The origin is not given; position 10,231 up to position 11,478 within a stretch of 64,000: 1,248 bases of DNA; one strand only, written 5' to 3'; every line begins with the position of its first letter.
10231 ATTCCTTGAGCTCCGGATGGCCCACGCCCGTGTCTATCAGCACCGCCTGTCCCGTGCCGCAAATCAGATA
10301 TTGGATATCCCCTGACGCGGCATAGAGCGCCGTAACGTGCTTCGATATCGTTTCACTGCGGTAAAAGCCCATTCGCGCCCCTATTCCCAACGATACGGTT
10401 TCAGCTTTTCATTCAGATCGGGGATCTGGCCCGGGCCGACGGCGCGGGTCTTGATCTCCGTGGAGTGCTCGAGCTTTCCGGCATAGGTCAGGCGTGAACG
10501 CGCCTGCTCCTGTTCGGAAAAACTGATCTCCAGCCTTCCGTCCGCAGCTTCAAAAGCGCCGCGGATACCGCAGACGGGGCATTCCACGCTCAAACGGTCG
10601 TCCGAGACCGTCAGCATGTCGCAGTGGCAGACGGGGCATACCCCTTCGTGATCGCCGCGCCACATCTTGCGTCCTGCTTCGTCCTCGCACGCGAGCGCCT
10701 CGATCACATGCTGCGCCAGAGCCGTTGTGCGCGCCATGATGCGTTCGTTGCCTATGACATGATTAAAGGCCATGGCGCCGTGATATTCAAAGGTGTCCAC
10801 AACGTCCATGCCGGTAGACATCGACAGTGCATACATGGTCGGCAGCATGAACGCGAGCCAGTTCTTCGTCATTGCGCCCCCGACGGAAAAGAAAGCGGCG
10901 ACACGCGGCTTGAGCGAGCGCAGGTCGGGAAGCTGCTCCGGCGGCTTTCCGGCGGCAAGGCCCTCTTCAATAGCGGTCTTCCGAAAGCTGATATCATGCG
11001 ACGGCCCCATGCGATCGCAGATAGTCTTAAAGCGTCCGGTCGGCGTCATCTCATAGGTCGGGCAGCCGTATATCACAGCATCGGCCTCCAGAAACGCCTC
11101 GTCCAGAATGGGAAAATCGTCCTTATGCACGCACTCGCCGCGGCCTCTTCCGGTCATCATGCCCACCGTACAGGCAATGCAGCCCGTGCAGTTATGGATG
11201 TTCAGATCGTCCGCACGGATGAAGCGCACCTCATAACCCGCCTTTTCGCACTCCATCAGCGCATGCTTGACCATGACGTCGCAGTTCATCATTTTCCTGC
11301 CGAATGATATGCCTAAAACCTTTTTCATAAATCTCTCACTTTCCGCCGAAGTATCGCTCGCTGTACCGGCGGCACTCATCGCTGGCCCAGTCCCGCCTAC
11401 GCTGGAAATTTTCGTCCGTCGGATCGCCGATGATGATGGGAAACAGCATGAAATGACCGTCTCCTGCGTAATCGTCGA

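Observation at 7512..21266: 13-gene, ~13.7-kb operon built around a C-glycoside-deglycosidase-like alpha/beta pair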

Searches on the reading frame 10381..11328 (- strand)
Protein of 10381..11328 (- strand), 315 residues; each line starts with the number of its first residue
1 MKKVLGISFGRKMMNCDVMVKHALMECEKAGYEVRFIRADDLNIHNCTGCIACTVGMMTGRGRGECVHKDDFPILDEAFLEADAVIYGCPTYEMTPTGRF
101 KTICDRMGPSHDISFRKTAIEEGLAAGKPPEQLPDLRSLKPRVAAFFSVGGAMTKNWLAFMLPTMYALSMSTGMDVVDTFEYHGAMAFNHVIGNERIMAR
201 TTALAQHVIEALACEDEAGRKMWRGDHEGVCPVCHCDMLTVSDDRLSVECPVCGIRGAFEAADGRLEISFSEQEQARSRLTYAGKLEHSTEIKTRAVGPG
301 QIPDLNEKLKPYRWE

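Call 4: search_protein_families(library=pfam, proteins=[window:10381-11328:-], max_evalue=0.01)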
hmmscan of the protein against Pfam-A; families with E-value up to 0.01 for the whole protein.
window:10381-11328:- (315 aa): 2 families
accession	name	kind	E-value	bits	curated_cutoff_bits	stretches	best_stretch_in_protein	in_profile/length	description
PF03358.20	FMN_red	-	5.8e-11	42.6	24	1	12-114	12-99/152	NADPH-dependent FMN reductase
PF02525.22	Flavodoxin_2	-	0.0054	16.9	27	0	73-202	68-192/198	Flavodoxin-like fold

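Call 5: search_protein_families(library=ncbifam, proteins=[window:10381-11328:-], max_evalue=0.01)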
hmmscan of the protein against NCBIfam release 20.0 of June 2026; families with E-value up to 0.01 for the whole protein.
window:10381-11328:- (315 aa): 1 family
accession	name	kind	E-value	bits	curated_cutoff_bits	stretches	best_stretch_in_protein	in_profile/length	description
TIGR03566.1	FMN_reduc_MsuE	equivalog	0.0098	15.7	212.5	0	78-109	65-96/174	FMN reductase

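Call 33: search_solved_structures(query=window:10381-11328:-, max_evalue=0.01, show_alignments=1)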
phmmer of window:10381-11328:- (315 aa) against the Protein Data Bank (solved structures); distinct sequences matched with E-value up to 0.01: 1.
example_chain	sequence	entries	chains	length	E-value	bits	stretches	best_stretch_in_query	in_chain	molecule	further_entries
7d38_A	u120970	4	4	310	7.8e-39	137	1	3-295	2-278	Cd1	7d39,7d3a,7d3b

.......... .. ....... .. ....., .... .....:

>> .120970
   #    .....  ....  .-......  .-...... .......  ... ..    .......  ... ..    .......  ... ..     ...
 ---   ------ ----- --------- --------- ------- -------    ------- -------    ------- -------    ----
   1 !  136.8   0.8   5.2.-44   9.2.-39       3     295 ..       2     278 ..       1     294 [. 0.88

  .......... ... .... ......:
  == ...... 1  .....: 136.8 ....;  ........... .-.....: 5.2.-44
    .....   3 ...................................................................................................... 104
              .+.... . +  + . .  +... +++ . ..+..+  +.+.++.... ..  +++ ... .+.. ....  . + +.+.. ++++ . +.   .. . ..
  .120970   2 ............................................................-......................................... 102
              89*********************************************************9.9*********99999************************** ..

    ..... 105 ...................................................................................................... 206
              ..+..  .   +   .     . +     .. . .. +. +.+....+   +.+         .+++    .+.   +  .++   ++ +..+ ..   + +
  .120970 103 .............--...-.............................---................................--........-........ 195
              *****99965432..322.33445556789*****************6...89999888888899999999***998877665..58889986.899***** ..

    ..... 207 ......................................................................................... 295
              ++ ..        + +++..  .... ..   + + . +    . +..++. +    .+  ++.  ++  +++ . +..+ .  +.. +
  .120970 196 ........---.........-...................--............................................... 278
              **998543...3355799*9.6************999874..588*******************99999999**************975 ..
